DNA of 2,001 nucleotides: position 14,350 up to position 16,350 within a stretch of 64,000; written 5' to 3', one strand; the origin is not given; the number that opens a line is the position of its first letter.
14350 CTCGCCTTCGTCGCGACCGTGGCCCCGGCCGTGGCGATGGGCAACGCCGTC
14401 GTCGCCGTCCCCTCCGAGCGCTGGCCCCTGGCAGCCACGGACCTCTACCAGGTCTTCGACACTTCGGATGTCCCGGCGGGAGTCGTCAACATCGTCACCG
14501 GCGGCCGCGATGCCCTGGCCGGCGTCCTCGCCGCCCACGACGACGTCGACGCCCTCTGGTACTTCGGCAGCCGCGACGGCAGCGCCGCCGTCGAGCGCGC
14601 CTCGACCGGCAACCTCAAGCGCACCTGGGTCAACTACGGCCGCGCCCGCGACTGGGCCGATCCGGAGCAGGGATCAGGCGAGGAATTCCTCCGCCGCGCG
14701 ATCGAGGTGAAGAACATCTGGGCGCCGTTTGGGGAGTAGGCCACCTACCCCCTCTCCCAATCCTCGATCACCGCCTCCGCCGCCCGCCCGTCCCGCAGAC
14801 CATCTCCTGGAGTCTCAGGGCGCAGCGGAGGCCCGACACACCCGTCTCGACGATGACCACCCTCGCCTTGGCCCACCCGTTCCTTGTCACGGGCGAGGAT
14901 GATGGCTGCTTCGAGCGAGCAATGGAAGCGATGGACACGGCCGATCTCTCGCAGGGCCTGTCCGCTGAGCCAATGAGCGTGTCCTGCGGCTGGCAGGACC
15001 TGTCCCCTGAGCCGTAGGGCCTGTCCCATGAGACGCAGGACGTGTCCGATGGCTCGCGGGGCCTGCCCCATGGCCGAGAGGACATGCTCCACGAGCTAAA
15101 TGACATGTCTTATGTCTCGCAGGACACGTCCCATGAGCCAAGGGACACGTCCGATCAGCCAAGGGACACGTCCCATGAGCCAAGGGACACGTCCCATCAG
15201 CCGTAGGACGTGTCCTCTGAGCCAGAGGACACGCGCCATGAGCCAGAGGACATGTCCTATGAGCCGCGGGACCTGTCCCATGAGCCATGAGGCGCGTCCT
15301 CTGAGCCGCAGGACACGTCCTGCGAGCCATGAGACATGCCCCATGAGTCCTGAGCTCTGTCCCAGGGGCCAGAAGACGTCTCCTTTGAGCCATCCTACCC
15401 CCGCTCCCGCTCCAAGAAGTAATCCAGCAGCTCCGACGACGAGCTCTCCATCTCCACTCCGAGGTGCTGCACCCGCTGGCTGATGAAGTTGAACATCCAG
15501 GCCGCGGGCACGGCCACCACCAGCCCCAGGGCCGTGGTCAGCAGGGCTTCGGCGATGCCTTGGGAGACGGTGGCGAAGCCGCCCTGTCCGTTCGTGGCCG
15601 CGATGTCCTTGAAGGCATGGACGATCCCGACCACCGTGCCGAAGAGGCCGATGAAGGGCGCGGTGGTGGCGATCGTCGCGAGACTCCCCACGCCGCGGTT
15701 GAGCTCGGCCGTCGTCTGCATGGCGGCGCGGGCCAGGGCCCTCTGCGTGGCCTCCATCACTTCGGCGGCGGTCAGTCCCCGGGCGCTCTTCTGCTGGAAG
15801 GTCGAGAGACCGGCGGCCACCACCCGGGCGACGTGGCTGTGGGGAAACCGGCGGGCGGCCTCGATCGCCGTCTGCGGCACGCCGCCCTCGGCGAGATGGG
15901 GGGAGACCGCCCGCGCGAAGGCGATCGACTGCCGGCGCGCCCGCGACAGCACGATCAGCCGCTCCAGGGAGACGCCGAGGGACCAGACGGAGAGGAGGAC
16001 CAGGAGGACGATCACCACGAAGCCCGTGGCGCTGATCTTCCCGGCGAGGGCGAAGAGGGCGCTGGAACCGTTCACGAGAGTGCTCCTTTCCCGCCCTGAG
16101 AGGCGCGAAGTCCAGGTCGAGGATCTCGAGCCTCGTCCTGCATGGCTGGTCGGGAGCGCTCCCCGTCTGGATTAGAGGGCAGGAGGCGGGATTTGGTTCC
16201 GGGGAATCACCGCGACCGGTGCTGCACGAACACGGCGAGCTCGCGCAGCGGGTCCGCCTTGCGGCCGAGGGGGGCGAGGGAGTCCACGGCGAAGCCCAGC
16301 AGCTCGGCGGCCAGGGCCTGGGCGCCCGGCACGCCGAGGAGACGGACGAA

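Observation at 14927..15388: Strictly phased 22 x 21-bp tandem array of GGAC-N2-GTCC palindromes immediately behind an orphan ExbB/TolQ gene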

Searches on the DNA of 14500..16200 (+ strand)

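Call 18: search_rna_families(source=window, start=14500, end=16200, threshold=evalue, max_evalue=10)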
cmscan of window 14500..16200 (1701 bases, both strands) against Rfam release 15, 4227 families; matches with E-value up to 10: 12.
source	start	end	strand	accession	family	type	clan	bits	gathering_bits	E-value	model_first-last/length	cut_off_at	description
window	15056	15150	-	RF03741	mir-325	Gene; miRNA;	-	22.5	89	0.19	1-98/98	no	mir-325 microRNA precursor family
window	15165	15237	-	RF01521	CC1840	Gene; sRNA;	-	22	50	3.4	1-95/95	no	caulobacter sRNA CC1840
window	14994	15091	+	RF03949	mir-8830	Gene; miRNA;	-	19.8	76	3.1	1-95/95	no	mir-8830 microRNA precursor family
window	15202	15324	+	RF00926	MIR1151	Gene; miRNA;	-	19.4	90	8.5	1-110/110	no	MIR1151 microRNA precursor family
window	15171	15226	-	RF03445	mir-7552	Gene; miRNA;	-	19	59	7.2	1-63/63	no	mir-7552 microRNA precursor family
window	14992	15051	+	RF02807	PyrR209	Gene; snRNA; snoRNA; HACA-box;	-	18.8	42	1.7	1-65/65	no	Pyrobaculum sRNA 209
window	15842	15876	+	RF01074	RF_site1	Cis-reg; frameshift_element;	-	18.6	40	2.5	1-40/40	no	Putative RNA-dependent RNA polymerase ribosomal frameshift site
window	15284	15347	-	RF04122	mir-1204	Gene; miRNA;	-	18.4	70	1.5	1-67/67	no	mir-1204 microRNA precursor family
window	14584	14643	-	RF00312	snoZ206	Gene; snRNA; snoRNA; CD-box;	-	17.9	50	3.8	1-129/129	no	Small nucleolar RNA Z206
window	15252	15337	-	RF03712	MIR6450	Gene; miRNA;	-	16.2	70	8.8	1-107/107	no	MIR6450 microRNA precursor family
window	15647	15709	+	RF03606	mir-2071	Gene; miRNA;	-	15.8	100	4.4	1-74/74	no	mir-2071 microRNA precursor family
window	15107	15186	-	RF03506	mir-587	Gene; miRNA;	-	15.8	80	6.8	1-74/74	no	mir-587 microRNA precursor family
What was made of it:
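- On Structured RNA family in Rfam: Only sub-threshold chance hits at E of 0.19 or more (call 18).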

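Call 58: search_dna_similar(query=window:15100-15350:+, collection=plasmids, mode=distant, max_evalue=0.001, max_rows=15)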
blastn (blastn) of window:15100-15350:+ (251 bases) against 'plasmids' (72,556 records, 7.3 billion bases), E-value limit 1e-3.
No match.
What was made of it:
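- On Plasmid iteron origin or copy-control array: No plasmid record matches (call 58).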

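Call 59: search_dna_similar(query=window:15100-15350:+, collection=phages, mode=distant, max_evalue=0.001, max_rows=15)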
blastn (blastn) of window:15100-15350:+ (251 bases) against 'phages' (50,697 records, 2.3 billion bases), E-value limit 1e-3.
No match.
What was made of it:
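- Tried and rejected: Plasmid or phage origin: no BLAST match (calls 58, 59).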

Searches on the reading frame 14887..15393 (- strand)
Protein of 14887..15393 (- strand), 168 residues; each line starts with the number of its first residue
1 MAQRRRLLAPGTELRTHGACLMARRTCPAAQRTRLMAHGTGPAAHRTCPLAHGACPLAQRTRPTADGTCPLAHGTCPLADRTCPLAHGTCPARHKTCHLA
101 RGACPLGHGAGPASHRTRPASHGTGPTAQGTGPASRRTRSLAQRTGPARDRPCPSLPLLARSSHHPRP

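Call 8: search_protein_families(library=pfam, proteins=[window:14887-15393:-], max_evalue=0.01)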
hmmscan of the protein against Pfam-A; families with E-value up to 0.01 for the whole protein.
window:14887-15393:- (168 aa): 0 families

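Call 36: find_homologous_proteins(query=window:14887-15393:-, max_evalue=0.001)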
Query window:14887-15393:-: 868 candidates shared short words with the query, none scored E <= 0.001.
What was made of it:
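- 14887..15393 (-): The 168-codon open frame through the array (heptads A-H-G/R-T-C/R/G-P-x). Judged not to be a gene. No homologue (call 36).
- On Protein-coding heptad repeat: No homologue was found (call 36).
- There is no Pfam hit (call 8) and no homologue among 5.8 billion proteins (call 36).
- Tried and rejected: A search of 5.8 billion proteins with the 168-aa frame found nothing (call 36).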
